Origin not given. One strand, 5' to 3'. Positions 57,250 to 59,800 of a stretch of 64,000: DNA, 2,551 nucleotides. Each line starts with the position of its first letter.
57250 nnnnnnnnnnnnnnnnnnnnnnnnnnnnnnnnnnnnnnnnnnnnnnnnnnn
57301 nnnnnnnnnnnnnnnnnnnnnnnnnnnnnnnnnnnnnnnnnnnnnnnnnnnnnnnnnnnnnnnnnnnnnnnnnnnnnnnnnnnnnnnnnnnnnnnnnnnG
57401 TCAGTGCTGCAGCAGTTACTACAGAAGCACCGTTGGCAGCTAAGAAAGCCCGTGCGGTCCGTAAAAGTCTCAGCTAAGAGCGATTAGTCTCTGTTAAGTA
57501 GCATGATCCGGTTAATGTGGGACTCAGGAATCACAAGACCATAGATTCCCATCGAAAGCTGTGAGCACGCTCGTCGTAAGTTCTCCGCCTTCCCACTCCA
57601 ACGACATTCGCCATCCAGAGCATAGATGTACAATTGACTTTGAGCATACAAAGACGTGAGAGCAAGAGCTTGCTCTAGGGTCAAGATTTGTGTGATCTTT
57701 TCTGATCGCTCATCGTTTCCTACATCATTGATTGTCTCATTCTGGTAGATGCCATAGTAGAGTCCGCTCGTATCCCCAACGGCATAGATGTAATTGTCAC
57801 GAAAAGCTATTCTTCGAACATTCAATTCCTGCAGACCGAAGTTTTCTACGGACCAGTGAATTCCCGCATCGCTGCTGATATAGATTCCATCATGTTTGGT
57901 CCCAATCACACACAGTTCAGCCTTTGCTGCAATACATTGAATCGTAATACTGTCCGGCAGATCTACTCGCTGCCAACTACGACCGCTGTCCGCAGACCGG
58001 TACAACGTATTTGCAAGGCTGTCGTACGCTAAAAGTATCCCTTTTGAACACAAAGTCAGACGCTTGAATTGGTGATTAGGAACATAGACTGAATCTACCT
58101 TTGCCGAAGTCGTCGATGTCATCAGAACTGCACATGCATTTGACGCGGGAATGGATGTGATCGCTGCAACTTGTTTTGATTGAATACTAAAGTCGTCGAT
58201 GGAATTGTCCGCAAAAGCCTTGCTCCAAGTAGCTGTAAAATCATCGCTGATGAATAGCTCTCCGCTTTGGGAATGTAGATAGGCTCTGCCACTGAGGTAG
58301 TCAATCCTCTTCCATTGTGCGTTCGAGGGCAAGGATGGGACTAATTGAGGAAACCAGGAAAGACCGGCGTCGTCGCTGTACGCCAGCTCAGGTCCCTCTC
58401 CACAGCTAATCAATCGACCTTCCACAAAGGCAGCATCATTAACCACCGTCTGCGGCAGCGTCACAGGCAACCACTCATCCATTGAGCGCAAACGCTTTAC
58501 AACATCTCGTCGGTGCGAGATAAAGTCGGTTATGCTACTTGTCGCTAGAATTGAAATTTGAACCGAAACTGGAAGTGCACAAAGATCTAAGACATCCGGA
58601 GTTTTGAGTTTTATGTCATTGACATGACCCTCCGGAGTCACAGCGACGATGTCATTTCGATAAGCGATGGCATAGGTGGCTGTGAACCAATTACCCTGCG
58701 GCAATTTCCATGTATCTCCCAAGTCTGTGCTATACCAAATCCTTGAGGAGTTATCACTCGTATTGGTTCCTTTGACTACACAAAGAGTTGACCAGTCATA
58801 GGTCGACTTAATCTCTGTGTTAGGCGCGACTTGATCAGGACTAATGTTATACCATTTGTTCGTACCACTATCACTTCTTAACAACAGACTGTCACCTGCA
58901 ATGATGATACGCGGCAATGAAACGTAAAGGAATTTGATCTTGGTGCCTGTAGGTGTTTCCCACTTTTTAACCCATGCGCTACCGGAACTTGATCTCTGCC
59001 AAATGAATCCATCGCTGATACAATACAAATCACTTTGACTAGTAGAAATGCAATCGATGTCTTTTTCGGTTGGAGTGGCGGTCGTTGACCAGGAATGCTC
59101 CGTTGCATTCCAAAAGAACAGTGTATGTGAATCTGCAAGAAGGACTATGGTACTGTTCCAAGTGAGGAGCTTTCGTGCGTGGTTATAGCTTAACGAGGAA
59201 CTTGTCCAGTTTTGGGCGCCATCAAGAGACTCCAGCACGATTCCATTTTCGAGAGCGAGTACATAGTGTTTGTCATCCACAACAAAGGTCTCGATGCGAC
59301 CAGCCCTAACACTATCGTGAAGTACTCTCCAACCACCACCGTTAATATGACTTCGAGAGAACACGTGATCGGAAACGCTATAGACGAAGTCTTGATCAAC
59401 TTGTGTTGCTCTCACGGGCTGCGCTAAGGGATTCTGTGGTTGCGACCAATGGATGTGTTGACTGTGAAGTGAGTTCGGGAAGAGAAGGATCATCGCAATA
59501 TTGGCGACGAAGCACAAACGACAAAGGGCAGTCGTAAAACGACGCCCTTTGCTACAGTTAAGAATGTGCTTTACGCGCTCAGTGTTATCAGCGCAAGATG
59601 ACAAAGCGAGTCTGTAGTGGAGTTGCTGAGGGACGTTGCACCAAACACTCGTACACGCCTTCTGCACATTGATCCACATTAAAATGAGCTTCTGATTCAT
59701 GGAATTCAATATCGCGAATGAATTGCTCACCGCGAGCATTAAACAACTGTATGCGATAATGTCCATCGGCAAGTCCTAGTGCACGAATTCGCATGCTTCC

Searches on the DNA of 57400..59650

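Call 49: search_rna_families(source=window, start=57400, end=59650, threshold=evalue, max_evalue=1)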
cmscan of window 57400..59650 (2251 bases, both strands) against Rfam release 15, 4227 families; matches with E-value up to 1: 0.
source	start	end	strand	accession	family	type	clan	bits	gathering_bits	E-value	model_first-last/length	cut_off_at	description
